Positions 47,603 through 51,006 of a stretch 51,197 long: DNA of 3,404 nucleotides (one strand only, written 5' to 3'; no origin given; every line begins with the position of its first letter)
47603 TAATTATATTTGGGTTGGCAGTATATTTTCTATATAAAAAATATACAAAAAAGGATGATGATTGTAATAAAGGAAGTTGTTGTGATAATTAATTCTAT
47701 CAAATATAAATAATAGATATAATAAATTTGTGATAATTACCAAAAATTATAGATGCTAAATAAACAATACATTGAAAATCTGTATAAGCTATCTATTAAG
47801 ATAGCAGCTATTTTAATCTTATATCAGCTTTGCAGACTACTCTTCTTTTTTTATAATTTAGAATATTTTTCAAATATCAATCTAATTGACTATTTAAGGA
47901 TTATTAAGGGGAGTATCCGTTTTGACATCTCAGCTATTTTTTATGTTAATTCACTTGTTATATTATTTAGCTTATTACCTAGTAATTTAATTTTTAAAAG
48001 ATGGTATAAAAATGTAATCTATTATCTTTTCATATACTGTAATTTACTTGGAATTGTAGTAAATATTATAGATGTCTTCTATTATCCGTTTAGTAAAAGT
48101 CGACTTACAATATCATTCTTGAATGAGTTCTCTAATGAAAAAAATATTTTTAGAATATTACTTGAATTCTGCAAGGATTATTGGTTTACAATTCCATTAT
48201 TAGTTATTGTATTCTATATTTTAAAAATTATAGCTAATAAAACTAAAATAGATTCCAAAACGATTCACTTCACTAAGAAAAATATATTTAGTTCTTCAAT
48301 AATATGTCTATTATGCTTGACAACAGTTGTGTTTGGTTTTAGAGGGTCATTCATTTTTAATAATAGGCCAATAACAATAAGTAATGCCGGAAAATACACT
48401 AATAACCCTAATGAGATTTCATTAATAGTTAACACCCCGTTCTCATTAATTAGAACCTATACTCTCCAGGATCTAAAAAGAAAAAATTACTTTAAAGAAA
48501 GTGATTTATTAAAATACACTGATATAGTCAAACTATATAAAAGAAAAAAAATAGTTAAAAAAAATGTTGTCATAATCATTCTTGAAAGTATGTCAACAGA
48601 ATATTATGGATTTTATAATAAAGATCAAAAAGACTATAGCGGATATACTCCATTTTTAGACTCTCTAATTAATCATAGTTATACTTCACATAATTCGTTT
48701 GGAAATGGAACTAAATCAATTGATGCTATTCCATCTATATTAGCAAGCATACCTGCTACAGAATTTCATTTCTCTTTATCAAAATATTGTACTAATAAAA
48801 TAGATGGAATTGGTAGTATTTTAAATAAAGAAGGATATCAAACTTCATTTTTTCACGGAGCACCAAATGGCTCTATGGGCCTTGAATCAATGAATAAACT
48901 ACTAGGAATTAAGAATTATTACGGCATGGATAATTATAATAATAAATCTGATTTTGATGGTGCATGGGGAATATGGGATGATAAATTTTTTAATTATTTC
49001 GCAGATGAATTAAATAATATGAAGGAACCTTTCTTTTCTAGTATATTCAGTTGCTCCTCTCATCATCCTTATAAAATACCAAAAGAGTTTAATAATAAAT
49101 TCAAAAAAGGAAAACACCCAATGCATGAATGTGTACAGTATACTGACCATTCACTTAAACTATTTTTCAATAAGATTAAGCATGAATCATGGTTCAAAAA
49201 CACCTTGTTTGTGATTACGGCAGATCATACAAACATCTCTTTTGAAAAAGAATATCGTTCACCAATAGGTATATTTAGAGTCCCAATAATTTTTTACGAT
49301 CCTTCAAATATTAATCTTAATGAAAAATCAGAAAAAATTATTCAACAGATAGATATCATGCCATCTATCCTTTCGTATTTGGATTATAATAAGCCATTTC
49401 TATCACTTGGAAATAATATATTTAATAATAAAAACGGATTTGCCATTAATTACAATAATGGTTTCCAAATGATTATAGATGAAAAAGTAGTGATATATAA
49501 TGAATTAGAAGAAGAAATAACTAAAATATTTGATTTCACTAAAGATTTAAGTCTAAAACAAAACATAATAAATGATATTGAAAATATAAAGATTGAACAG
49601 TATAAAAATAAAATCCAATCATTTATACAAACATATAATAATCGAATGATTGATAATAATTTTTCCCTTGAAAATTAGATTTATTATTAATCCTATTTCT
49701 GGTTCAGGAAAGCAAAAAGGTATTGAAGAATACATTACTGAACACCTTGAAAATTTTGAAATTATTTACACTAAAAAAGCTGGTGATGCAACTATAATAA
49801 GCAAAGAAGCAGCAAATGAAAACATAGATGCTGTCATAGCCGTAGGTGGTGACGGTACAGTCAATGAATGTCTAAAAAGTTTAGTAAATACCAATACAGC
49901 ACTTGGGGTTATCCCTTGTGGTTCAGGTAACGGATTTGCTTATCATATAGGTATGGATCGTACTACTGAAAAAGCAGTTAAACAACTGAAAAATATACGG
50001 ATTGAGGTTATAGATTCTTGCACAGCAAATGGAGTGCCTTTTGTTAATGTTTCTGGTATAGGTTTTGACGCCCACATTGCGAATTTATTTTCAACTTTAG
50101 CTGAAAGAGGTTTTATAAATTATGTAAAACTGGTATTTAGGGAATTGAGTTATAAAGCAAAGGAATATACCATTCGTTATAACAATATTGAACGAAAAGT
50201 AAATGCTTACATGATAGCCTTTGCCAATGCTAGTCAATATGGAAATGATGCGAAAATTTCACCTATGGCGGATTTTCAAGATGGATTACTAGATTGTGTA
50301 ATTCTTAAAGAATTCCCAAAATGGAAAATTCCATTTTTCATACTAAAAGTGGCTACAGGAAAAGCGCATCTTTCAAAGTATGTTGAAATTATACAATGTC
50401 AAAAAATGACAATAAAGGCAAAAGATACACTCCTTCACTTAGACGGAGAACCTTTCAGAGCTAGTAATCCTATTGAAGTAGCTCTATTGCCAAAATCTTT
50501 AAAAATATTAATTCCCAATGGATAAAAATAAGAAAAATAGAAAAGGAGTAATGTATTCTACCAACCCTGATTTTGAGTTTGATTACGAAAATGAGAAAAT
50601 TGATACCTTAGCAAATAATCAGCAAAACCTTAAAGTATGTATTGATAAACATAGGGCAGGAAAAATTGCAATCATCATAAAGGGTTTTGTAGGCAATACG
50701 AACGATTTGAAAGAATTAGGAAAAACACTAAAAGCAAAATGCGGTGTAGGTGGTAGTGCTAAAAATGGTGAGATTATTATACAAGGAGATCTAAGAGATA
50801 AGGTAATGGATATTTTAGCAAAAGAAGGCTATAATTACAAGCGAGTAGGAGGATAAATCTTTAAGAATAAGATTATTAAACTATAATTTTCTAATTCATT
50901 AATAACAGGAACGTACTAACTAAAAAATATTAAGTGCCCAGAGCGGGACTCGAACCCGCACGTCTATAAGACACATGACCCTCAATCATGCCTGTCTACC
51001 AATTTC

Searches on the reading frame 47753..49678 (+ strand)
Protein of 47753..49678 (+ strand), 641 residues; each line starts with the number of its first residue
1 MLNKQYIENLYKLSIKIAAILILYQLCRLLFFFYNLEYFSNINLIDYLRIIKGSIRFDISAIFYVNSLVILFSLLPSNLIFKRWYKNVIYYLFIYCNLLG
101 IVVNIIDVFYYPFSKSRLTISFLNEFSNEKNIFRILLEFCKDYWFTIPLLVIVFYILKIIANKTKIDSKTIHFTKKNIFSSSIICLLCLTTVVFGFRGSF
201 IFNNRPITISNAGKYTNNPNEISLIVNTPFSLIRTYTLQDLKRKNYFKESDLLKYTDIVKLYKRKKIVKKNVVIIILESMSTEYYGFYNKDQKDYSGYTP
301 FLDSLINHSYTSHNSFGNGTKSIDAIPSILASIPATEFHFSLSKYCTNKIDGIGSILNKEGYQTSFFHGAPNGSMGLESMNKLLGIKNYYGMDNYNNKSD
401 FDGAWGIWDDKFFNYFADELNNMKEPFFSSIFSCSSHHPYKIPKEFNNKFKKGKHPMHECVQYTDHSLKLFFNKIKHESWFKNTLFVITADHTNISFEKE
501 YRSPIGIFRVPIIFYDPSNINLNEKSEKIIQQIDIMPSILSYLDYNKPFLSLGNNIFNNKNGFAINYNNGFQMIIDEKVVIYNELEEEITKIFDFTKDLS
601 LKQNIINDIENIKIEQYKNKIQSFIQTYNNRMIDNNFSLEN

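Call 60: search_protein_families(library=pfam, proteins=[window:47753-49678:+], max_evalue=0.00001)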
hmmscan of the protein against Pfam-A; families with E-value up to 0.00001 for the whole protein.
window:47753-49678:+ (641 aa): 1 family
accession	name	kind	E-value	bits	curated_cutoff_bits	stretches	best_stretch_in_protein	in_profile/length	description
PF00884.28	Sulfatase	-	2.7e-38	132.4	25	1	270-544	1-300/301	Sulfatase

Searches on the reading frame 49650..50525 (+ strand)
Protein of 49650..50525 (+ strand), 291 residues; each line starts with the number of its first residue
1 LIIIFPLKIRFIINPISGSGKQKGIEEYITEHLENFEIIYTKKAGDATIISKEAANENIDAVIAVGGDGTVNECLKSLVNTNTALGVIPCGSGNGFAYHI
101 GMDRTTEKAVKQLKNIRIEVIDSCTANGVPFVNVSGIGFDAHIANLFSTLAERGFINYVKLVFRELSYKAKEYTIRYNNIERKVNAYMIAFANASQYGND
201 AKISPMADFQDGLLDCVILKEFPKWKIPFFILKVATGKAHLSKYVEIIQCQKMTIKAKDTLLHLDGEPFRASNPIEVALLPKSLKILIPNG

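Call 60: search_protein_families(library=pfam, proteins=[window:49650-50525:+], max_evalue=0.00001)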
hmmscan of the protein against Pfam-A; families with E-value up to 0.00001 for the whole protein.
window:49650-50525:+ (291 aa): 2 families
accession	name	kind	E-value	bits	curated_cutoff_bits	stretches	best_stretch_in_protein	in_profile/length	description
PF00781.29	DAGK_cat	-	4.5e-28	97.8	23.6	1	8-125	1-124/125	Diacylglycerol kinase catalytic domain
PF19279.4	YegS_C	-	2e-21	76.8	27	1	137-287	5-157/158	YegS C-terminal NAD kinase beta sandwich-like domain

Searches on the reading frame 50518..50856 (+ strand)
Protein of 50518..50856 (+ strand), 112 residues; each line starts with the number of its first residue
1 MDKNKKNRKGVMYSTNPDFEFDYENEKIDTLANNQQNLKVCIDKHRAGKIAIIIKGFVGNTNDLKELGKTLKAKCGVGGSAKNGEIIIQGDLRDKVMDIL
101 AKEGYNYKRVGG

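Call 60: search_protein_families(library=pfam, proteins=[window:50518-50856:+], max_evalue=0.00001)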
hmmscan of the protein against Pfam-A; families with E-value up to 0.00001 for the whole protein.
window:50518-50856:+ (112 aa): 1 family
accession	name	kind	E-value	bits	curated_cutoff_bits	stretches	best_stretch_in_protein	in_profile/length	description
PF01253.27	SUI1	-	4.9e-17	62.6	25.5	1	35-105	2-76/77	Translation initiation factor SUI1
